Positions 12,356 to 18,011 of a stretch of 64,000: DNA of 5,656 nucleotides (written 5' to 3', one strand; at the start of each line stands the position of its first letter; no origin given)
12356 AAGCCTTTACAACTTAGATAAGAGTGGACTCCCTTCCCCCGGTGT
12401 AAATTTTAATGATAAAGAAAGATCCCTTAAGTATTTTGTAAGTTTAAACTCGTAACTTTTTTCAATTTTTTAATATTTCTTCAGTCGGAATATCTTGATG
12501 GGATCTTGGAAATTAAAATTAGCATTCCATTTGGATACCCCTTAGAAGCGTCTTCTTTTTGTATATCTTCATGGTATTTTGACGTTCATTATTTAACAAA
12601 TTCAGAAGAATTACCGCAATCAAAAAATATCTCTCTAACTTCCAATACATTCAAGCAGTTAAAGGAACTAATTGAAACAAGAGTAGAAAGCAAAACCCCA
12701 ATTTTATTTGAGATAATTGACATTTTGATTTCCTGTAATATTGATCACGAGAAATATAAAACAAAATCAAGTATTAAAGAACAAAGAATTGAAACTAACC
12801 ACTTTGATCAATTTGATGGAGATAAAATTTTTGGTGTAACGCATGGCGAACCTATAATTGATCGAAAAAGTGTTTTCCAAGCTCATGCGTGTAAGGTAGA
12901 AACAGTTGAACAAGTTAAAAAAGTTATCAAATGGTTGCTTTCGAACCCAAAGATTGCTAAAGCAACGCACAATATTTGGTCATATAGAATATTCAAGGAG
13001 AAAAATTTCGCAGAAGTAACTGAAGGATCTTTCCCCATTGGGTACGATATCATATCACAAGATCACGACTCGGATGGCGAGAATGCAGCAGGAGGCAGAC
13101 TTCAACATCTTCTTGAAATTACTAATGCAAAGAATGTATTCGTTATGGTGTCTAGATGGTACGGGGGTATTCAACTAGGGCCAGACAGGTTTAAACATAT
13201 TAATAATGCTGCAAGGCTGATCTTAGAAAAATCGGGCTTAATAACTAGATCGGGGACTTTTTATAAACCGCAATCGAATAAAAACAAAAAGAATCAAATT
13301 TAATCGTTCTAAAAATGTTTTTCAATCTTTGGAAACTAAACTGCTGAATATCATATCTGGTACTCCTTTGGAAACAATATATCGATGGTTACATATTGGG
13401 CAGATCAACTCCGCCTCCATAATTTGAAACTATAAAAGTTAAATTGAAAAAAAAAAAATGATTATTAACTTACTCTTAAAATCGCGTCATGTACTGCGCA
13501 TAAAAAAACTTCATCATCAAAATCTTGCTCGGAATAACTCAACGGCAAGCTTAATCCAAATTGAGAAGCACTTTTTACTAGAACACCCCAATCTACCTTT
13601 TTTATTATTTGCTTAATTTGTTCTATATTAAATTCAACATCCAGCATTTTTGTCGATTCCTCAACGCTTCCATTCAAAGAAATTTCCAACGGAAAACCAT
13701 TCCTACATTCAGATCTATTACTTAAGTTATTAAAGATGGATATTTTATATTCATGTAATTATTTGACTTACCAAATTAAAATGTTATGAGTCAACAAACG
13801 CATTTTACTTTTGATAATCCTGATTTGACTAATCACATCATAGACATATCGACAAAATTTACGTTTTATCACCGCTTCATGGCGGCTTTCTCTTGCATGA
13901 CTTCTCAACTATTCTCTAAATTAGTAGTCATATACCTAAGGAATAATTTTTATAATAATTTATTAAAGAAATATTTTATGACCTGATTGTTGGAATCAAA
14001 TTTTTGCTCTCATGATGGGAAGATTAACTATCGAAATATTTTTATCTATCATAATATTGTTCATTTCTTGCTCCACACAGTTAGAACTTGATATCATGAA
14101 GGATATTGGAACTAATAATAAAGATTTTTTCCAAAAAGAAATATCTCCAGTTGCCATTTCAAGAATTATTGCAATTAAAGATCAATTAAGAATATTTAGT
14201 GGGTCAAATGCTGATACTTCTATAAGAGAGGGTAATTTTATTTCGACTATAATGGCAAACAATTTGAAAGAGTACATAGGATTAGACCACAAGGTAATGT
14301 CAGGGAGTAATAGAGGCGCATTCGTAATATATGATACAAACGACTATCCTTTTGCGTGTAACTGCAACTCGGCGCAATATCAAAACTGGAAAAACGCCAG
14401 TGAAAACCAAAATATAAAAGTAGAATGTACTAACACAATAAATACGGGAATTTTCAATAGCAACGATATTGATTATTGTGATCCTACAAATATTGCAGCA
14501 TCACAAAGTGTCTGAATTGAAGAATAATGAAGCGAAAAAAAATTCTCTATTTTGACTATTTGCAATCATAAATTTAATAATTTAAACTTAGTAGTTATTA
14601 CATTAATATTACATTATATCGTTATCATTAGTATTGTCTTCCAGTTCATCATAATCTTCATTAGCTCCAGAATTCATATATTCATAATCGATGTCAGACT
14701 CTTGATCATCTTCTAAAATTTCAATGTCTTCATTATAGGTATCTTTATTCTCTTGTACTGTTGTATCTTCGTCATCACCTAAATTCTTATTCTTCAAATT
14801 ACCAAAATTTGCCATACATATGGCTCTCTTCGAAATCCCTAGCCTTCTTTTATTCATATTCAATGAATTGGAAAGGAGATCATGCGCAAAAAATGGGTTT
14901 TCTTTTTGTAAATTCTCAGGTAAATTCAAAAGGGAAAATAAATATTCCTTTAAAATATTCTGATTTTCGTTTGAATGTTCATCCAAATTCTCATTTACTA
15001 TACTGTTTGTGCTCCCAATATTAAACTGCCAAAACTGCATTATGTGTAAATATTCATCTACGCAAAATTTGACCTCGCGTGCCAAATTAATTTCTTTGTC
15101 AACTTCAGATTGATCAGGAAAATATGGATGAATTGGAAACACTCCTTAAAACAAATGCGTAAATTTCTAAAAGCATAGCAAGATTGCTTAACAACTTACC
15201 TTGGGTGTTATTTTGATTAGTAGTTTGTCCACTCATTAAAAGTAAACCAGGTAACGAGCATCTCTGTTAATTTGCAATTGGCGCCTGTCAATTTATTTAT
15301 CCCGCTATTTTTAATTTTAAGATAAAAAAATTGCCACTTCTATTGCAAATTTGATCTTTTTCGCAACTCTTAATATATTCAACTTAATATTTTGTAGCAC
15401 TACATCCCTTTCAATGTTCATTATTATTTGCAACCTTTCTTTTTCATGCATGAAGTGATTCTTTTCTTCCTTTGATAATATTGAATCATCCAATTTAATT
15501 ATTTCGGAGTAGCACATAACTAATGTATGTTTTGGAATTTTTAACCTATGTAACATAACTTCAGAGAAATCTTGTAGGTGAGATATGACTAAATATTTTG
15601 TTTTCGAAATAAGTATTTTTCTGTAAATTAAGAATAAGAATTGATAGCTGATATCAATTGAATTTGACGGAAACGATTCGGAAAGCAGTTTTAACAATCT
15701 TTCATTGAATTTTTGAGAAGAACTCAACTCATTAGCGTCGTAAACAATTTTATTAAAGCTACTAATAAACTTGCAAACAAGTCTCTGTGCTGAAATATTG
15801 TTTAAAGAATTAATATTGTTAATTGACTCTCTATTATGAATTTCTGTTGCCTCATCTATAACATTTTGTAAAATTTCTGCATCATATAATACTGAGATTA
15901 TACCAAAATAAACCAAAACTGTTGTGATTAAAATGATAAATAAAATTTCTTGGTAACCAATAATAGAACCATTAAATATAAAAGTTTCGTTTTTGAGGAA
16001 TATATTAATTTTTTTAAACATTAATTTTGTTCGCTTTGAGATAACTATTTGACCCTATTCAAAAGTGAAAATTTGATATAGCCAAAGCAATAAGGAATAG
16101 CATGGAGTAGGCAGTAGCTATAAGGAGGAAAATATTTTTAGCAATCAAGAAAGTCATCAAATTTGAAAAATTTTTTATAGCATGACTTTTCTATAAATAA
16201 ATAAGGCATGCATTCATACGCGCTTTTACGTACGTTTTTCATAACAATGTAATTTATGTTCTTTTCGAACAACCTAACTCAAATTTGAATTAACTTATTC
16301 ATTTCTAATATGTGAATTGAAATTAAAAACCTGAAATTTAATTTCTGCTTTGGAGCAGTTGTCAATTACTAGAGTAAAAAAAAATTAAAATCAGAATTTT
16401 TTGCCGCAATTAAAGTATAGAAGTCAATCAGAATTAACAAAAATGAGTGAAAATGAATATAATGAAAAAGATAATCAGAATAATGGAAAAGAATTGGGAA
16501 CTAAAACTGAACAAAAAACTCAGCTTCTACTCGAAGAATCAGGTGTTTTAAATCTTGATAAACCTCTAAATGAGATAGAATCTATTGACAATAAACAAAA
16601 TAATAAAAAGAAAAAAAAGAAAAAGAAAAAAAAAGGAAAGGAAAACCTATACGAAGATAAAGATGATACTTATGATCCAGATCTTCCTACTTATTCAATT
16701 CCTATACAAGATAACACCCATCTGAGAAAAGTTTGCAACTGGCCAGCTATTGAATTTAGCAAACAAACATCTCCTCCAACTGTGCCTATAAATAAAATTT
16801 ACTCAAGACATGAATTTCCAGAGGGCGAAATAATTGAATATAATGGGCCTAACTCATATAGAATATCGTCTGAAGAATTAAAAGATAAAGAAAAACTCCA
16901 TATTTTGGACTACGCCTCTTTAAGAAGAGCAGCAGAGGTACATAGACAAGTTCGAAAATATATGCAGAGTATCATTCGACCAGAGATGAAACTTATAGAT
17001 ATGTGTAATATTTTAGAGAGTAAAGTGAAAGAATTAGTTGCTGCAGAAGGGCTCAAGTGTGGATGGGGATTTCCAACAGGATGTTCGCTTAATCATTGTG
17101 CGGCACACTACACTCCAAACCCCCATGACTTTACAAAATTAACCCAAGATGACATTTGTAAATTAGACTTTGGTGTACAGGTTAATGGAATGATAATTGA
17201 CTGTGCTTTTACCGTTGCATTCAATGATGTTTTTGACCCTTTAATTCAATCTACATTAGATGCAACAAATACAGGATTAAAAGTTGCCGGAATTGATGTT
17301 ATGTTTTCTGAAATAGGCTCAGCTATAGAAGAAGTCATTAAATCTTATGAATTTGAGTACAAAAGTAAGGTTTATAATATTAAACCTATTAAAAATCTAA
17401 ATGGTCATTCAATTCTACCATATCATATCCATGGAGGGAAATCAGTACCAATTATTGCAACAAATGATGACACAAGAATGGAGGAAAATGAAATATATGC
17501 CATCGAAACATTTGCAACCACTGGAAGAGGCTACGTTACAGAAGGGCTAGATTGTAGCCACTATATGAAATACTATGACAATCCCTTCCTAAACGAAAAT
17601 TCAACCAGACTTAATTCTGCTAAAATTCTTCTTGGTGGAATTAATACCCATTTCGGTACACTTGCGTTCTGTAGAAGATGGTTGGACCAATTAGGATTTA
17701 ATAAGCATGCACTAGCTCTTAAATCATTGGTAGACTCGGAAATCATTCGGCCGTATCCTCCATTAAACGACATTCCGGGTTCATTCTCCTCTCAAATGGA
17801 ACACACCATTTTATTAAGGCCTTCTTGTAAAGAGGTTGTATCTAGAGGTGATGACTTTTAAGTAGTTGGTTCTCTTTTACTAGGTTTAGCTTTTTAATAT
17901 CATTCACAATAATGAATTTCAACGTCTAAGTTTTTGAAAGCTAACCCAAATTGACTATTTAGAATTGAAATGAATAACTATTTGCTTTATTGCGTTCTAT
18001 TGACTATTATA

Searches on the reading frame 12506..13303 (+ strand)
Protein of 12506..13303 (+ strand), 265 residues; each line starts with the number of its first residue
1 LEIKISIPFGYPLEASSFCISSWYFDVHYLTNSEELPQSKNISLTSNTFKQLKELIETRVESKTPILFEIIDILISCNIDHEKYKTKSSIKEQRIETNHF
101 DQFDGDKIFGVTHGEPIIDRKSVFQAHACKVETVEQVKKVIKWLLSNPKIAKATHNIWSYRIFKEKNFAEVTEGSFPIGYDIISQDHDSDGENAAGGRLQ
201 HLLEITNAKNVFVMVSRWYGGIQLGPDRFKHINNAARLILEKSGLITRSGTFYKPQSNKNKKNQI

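Call 29: search_protein_families(library=pfam, proteins=[window:12506-13303:+], max_evalue=0.001)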
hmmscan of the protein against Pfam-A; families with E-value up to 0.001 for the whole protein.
window:12506-13303:+ (265 aa): 1 family
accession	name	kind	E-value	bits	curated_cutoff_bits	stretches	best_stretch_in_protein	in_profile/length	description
PF01205.25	UPF0029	-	1.8e-27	95.9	27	1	120-239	1-106/107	Uncharacterized protein family UPF0029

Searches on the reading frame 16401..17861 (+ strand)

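Call 29: search_protein_families(library=pfam, proteins=[window:16401-17861:+], max_evalue=0.001)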
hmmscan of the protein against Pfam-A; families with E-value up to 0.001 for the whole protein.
window:16401-17861:+ (486 aa): 1 family
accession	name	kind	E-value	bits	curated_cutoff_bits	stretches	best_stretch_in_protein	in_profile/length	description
PF00557.29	Peptidase_M24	-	3.7e-25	89.4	23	1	173-370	2-187/208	Metallopeptidase family M24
